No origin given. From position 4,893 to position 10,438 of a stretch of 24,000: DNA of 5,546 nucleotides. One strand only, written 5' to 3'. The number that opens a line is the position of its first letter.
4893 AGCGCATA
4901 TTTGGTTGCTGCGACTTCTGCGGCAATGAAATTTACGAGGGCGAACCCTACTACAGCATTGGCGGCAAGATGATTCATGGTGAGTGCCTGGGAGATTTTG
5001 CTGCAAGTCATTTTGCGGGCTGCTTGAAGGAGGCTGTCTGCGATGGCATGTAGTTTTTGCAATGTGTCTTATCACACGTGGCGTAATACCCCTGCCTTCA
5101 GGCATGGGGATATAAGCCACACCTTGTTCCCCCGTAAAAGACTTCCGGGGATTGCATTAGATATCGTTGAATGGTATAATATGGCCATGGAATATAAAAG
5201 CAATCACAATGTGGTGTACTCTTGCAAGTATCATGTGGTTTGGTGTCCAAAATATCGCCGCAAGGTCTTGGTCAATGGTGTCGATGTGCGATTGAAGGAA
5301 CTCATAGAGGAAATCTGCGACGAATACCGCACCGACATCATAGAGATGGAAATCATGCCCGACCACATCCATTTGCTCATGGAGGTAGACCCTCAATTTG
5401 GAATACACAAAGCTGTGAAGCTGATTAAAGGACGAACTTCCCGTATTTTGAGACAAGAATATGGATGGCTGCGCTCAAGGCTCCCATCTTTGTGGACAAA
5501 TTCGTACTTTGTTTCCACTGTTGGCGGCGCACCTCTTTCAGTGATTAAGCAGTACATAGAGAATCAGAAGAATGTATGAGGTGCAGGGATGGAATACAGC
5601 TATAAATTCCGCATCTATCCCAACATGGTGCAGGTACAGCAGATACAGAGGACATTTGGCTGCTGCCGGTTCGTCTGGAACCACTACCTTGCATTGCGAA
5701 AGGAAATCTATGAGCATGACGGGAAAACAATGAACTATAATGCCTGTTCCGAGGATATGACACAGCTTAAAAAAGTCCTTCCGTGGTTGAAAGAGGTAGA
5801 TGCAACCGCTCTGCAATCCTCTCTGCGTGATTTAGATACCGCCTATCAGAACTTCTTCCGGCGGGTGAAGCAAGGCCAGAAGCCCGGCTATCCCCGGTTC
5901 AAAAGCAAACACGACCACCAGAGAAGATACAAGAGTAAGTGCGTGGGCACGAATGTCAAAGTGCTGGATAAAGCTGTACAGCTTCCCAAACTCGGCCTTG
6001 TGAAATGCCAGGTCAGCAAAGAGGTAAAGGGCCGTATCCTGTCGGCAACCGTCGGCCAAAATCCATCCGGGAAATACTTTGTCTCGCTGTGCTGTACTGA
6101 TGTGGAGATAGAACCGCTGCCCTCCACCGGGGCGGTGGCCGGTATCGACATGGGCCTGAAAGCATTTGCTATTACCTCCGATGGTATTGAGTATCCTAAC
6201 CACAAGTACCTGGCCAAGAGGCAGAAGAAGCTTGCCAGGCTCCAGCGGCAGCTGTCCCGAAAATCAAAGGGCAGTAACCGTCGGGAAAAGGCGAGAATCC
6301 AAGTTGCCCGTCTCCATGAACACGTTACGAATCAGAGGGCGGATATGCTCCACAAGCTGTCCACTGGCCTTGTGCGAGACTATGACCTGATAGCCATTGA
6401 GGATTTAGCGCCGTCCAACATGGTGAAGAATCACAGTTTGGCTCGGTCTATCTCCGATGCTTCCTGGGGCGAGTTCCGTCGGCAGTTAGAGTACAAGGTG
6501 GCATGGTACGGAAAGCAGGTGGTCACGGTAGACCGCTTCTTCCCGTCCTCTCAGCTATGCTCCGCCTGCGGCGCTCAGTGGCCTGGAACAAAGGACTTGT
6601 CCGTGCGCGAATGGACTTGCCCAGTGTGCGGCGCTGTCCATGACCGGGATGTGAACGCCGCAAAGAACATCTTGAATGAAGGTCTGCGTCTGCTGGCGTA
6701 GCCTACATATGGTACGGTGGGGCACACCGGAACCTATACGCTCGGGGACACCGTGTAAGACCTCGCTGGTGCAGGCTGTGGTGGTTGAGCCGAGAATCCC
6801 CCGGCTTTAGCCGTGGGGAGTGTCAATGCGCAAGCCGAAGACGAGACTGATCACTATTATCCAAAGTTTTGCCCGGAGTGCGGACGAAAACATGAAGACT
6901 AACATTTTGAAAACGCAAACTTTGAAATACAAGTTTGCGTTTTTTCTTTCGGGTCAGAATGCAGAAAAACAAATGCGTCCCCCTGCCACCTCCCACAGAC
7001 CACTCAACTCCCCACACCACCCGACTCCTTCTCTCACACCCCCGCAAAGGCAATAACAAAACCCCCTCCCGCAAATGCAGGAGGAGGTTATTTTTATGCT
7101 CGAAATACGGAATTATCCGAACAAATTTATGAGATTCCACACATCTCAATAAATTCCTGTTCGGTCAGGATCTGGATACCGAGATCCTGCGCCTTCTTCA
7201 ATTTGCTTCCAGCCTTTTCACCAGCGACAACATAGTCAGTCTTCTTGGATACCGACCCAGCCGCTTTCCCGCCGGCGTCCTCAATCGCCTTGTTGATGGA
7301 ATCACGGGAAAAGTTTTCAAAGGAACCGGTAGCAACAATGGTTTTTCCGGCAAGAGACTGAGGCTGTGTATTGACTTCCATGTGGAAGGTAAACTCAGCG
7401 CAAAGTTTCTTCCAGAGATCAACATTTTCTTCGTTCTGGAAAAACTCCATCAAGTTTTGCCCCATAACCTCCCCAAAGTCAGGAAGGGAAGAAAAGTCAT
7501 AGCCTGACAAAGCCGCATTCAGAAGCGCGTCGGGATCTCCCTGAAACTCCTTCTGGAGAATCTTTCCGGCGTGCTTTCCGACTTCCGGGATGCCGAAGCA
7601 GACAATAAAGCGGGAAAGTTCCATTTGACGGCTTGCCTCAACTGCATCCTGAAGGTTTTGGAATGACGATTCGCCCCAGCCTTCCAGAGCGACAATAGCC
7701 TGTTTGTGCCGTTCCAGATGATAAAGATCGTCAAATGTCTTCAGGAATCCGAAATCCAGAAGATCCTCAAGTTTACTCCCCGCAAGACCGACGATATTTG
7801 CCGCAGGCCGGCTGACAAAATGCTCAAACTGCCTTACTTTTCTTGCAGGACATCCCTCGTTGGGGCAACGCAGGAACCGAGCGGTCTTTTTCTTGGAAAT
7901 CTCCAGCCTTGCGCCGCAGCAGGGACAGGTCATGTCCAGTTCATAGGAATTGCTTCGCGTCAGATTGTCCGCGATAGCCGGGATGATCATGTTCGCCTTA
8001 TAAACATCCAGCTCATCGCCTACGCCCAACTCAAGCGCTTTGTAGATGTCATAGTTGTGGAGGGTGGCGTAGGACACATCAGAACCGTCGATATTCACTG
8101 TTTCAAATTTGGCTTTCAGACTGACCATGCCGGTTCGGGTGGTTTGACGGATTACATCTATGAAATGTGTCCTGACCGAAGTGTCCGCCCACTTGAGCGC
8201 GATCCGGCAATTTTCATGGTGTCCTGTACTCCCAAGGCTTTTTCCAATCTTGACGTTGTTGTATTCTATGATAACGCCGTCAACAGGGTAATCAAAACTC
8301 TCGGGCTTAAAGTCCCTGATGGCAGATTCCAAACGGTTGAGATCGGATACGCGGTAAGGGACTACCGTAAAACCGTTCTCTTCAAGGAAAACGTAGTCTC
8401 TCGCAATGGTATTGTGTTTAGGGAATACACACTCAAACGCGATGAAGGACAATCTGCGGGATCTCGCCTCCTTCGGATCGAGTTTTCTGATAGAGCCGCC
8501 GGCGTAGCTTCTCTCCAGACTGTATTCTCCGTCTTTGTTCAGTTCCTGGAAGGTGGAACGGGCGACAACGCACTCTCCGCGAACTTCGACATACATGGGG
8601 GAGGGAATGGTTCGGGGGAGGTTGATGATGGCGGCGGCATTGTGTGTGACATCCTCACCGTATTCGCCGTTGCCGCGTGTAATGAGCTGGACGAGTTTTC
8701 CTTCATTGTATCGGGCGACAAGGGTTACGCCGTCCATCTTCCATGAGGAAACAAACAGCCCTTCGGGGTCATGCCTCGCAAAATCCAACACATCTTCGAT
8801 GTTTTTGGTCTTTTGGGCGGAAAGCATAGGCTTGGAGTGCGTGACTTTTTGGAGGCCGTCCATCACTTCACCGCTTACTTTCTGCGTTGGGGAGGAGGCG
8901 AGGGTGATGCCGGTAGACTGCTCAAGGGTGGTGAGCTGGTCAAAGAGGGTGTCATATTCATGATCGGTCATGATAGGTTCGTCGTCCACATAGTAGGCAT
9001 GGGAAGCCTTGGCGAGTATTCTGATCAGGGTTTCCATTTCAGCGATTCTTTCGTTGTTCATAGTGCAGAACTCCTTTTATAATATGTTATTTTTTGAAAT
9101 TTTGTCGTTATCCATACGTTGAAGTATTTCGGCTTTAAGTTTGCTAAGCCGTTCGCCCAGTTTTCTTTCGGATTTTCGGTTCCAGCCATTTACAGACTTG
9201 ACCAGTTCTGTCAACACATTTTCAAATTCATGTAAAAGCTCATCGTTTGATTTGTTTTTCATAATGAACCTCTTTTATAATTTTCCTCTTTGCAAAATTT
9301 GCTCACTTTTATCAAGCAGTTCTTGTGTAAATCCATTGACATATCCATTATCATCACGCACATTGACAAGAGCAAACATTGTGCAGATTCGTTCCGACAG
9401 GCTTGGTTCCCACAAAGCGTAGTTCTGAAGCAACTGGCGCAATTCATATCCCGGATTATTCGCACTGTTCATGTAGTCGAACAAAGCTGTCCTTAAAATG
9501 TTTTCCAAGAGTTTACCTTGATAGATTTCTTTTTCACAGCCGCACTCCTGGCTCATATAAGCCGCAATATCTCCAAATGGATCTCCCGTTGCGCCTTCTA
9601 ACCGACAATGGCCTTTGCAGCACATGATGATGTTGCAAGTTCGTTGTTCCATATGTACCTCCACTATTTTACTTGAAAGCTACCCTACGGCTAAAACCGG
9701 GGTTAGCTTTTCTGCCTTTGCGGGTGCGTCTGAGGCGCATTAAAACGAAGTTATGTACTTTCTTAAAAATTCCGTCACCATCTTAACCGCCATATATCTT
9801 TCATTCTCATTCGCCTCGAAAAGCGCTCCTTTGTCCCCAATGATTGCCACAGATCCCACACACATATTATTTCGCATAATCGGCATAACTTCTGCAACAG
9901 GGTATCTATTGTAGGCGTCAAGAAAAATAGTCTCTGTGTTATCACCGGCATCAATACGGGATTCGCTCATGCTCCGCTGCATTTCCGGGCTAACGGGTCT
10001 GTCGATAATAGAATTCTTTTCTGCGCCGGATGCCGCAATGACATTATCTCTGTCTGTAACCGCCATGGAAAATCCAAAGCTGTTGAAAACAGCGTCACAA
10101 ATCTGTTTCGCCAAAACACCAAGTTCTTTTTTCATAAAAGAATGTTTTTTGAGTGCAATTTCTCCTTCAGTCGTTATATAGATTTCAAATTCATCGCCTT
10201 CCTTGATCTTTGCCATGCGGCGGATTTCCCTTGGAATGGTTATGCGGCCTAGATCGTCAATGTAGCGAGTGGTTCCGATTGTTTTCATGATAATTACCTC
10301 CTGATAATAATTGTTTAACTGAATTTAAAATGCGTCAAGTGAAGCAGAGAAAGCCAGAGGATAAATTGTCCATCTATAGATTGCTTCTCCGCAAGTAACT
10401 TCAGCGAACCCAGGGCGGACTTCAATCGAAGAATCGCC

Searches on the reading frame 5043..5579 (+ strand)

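Call 68: search_protein_families(library=pfam, proteins=[window:5043-5579:+], max_evalue=0.001)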
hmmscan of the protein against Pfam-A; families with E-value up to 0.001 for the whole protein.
window:5043-5579:+ (178 aa): 1 family
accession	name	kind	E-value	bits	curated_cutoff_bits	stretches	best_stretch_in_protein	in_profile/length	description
PF01797.21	Y1_Tnp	-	4.9e-45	153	23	1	58-175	2-121/121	Transposase IS200 like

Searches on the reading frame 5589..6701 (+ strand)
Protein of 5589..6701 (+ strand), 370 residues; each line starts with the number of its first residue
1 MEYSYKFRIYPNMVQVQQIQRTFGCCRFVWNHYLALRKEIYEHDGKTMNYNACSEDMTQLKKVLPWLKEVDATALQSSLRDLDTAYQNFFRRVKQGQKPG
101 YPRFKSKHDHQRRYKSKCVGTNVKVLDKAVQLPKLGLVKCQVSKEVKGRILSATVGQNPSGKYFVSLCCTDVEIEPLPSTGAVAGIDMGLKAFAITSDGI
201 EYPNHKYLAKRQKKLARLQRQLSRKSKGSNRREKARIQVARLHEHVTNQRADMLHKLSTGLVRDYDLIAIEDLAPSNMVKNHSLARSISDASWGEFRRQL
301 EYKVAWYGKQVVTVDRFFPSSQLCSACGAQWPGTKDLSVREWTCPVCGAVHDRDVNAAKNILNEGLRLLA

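Call 13: search_protein_families(library=phrogs, proteins=[window:5589-6701:+], max_evalue=0.01)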
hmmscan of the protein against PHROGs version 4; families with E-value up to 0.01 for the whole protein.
window:5589-6701:+ (370 aa): 5 families
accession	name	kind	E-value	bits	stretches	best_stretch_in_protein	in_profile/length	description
phrog_506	-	integration and excision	1.6e-137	459.9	1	1-369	6-368/403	transposase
phrog_13964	-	integration and excision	8.7e-96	321.1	1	1-243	1-237/237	transposase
phrog_12300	-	integration and excision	6.5e-67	226.7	1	130-365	10-241/286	transposase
phrog_17087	-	unknown function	1.8e-46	158.8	1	234-368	2-135/141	-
phrog_25073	-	unknown function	7.6e-15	55.9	1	4-111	6-110/114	-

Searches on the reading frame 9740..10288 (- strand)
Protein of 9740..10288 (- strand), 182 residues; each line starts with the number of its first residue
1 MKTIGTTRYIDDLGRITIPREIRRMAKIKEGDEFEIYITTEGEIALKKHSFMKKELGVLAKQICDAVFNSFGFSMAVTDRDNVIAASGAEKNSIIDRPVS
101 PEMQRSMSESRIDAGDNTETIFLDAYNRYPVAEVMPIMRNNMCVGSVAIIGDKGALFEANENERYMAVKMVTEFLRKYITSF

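Call 7: search_protein_families(library=pfam, proteins=[window:9740-10288:-], max_evalue=0.01)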
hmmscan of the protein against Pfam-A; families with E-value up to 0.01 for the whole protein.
window:9740-10288:- (182 aa): 3 families
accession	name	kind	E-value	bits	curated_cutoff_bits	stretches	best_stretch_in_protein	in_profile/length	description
PF15714.11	SpoVT_C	-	2.2e-17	63.8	27.5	1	55-177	1-125/128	Stage V sporulation protein T C-terminal, transcription factor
PF04014.23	MazE_antitoxin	-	9.7e-10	38.7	24.7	1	11-49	5-43/48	Antidote-toxin recognition MazE, bacterial antitoxin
PF05651.19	Diacid_rec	-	0.0082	16.3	23.6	0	59-153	5-93/134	Putative sugar diacid recognition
